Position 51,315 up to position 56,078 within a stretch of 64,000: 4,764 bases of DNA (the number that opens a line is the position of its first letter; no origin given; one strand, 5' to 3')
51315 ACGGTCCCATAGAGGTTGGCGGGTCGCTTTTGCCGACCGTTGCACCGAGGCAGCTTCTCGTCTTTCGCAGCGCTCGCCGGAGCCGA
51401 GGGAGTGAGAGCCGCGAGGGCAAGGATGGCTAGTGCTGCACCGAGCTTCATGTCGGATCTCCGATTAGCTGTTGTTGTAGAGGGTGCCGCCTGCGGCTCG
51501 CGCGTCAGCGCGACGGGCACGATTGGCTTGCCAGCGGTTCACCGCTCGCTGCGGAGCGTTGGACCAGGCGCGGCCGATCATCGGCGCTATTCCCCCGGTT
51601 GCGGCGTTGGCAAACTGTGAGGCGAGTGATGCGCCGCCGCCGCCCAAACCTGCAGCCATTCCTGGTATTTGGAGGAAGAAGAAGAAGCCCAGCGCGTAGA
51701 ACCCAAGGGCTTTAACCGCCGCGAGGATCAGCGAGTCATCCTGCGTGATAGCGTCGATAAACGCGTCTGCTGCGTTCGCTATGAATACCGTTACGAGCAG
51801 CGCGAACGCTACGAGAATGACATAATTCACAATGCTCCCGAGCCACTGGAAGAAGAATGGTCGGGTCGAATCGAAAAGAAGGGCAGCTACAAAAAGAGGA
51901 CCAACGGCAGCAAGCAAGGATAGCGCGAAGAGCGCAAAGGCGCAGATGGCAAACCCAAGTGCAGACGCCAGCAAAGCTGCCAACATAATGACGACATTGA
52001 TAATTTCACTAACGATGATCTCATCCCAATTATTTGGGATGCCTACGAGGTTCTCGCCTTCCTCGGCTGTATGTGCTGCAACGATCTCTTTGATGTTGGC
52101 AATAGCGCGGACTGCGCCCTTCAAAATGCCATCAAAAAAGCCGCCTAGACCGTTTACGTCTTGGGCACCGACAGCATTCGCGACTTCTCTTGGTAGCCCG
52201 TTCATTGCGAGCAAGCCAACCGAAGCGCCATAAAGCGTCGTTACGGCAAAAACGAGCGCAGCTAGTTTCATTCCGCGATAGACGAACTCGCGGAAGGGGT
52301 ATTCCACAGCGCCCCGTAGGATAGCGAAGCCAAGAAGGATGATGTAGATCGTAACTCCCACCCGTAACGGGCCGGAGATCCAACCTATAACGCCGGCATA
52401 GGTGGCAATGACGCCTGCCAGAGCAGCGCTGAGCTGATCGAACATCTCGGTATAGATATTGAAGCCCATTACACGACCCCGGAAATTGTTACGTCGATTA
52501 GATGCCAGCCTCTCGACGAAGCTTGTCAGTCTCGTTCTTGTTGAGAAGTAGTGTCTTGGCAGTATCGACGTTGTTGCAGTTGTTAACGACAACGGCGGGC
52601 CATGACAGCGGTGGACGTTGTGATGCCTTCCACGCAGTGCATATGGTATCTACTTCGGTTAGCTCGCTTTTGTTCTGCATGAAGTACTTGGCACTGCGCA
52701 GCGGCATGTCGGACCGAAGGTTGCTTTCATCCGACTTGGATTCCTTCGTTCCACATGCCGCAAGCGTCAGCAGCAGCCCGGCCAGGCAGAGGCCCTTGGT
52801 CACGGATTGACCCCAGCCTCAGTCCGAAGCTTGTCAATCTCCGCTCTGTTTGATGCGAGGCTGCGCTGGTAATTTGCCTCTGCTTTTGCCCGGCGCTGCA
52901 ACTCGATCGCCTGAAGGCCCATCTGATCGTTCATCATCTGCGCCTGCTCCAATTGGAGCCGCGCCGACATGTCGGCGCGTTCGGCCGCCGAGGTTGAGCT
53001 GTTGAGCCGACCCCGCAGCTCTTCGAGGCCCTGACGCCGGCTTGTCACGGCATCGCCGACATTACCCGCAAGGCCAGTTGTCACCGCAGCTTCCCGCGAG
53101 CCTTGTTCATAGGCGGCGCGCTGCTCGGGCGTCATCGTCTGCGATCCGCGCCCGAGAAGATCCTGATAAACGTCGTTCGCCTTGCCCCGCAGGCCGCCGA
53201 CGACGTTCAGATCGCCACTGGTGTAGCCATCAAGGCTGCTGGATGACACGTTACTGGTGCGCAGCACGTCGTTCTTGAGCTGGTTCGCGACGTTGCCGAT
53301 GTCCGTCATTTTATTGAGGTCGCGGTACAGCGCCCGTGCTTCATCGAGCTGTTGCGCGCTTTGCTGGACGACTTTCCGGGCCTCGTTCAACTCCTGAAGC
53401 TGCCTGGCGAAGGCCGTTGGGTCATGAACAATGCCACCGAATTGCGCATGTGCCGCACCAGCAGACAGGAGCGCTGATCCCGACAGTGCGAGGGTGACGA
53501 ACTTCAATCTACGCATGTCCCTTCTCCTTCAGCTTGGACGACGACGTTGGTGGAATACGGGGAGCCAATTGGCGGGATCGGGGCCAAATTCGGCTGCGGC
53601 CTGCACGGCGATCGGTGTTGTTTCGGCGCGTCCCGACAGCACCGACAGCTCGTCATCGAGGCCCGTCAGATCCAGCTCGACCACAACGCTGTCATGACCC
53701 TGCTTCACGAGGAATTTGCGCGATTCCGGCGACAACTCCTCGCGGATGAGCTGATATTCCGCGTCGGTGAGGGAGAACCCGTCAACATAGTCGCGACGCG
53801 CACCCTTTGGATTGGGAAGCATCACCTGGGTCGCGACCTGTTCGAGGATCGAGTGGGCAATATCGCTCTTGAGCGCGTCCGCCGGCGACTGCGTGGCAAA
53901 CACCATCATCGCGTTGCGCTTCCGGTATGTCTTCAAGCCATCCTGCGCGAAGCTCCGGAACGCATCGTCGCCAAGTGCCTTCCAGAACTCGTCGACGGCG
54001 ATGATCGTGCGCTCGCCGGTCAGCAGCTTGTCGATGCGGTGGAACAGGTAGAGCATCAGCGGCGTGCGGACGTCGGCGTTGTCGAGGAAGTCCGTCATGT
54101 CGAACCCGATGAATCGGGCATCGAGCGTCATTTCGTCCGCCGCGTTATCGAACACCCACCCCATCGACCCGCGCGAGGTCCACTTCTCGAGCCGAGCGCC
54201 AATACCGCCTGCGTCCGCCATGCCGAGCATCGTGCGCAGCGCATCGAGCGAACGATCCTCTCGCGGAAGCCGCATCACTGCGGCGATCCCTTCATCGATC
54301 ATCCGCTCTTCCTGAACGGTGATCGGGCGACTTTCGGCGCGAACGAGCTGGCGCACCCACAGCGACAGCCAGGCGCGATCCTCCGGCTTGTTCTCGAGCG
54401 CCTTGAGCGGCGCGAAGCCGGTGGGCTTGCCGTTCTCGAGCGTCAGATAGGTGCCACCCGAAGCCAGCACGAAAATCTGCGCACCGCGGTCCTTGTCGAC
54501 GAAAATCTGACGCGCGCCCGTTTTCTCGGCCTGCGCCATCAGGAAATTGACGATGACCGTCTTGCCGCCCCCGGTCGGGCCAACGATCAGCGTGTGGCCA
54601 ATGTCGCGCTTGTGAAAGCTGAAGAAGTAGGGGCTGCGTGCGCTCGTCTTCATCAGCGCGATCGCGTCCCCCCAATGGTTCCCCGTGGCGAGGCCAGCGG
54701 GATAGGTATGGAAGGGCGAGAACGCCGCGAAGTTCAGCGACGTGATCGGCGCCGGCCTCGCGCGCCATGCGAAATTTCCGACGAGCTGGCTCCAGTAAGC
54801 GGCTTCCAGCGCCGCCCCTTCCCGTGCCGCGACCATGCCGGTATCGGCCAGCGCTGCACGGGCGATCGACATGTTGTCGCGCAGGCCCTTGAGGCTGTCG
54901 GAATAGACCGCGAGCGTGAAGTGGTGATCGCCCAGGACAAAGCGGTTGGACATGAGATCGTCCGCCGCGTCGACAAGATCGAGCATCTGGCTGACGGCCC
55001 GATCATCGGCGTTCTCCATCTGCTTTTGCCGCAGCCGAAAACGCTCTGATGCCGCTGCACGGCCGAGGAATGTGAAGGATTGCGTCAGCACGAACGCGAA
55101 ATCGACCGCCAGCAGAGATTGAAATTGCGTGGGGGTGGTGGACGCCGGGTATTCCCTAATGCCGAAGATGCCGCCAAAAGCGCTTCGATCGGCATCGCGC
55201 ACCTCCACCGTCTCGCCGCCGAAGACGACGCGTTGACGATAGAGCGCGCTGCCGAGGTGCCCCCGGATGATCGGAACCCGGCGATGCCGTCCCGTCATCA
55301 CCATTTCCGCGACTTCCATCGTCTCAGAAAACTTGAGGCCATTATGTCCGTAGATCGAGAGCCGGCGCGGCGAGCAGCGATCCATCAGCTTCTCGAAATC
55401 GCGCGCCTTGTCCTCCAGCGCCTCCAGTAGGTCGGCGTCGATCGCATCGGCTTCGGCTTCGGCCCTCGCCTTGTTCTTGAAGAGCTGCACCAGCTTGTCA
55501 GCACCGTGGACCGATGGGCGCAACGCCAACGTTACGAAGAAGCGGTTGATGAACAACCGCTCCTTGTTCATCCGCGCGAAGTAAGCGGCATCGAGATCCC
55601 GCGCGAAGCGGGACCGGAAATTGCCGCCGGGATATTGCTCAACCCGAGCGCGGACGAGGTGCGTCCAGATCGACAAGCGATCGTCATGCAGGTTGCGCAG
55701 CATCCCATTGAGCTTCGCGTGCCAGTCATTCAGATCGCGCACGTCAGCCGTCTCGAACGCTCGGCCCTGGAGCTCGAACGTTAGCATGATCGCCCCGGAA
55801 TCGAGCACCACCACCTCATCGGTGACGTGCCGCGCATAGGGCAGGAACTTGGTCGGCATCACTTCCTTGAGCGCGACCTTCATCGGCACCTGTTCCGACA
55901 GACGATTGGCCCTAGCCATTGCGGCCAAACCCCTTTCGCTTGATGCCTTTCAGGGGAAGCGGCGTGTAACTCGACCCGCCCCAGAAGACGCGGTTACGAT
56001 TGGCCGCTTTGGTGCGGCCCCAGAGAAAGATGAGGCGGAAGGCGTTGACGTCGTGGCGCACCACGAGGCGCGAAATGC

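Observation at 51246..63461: Three identical 20-bp palindromes whose core is a symmetric variant of parS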

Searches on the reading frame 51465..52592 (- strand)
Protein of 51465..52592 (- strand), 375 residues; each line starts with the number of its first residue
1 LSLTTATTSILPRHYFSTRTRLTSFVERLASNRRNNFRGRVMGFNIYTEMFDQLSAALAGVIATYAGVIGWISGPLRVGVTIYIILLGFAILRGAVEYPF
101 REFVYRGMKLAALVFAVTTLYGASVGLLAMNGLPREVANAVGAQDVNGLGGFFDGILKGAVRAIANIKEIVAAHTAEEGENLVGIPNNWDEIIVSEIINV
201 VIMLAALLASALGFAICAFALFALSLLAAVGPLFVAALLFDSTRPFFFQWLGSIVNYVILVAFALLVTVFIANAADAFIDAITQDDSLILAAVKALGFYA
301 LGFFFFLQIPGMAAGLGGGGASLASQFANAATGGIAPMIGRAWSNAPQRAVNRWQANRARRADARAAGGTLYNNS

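Call 7: search_protein_families(library=pfam, proteins=[window:51465-52592:-], max_evalue=0.01)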
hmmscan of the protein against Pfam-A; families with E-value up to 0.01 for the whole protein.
window:51465-52592:- (375 aa): 1 family
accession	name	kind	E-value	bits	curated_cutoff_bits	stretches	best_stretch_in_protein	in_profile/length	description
PF04610.19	TrbL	-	8.8e-27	94.7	25.9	1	80-309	1-215/215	TrbL/VirB6 plasmid conjugal transfer protein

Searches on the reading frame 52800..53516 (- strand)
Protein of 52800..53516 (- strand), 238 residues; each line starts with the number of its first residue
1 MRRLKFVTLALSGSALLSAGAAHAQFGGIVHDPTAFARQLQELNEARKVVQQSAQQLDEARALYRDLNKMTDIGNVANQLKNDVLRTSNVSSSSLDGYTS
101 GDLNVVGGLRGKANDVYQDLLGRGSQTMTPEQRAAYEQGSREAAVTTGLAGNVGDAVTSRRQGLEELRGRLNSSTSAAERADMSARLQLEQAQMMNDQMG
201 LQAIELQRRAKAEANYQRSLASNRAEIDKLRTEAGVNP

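Call 7: search_protein_families(library=pfam, proteins=[window:52800-53516:-], max_evalue=0.01)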
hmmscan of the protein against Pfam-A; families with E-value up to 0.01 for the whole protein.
window:52800-53516:- (238 aa): 2 families
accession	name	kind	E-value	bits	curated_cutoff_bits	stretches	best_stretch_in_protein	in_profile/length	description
PF07996.16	T4SS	-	1.9e-23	84.3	24.7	1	30-218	4-195/197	Type IV secretion system proteins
PF20072.4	DUF6468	-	0.0085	16.7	26.9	0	51-76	38-64/76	Domain of unknown function (DUF6468)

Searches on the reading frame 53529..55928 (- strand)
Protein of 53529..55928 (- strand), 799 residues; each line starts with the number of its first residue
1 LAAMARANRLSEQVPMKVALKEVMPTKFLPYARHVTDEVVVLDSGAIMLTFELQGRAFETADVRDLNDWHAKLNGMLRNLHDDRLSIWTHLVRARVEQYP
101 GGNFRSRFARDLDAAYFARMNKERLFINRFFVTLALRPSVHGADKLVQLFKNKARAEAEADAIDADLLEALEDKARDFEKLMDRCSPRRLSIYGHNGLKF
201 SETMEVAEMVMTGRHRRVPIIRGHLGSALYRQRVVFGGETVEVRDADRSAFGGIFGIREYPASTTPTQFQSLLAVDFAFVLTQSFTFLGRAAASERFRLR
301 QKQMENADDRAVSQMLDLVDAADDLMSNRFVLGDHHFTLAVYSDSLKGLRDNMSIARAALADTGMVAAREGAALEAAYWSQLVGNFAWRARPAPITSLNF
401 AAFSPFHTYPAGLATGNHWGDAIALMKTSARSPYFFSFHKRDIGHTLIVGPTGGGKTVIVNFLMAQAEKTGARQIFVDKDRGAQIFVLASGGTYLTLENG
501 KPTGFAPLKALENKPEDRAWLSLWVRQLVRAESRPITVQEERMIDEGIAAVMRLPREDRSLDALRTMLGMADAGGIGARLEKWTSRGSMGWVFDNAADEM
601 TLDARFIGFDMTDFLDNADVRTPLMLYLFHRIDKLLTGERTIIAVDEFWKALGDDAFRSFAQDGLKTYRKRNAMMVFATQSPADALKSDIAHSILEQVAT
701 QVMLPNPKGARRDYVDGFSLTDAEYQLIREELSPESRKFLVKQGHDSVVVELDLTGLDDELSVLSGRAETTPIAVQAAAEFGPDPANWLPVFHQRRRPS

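Call 9: search_protein_families(library=pfam, proteins=[window:53529-55928:-], max_evalue=0.01)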
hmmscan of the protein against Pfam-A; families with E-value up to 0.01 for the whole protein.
window:53529-55928:- (799 aa): 7 families
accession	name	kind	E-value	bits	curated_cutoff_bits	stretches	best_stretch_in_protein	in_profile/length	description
PF03135.19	CagE_TrbE_VirB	-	2.2e-43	149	21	1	189-391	2-204/204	CagE, TrbE, VirB family, component of type IV transporter system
PF19044.6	P-loop_TraG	-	1.6e-14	53.9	25.8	2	595-708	202-320/413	TraG P-loop domain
PF12846.13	AAA_10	-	5.3e-07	29.4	27.5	1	443-482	21-60/362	AAA-like domain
PF10412.15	TrwB_AAD_bind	-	0.00032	20.2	20.5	1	441-479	13-51/387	Type IV secretion-system coupling protein DNA-binding domain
PF13401.12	AAA_22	-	0.0027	18.5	27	0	444-479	6-41/130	AAA domain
PF12775.13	AAA_7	-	0.0028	17.7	25.8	1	429-472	19-62/181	P-loop containing dynein motor region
PF01580.24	FtsK_SpoIIIE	-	0.0033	17.3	24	1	423-465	20-61/221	FtsK/SpoIIIE family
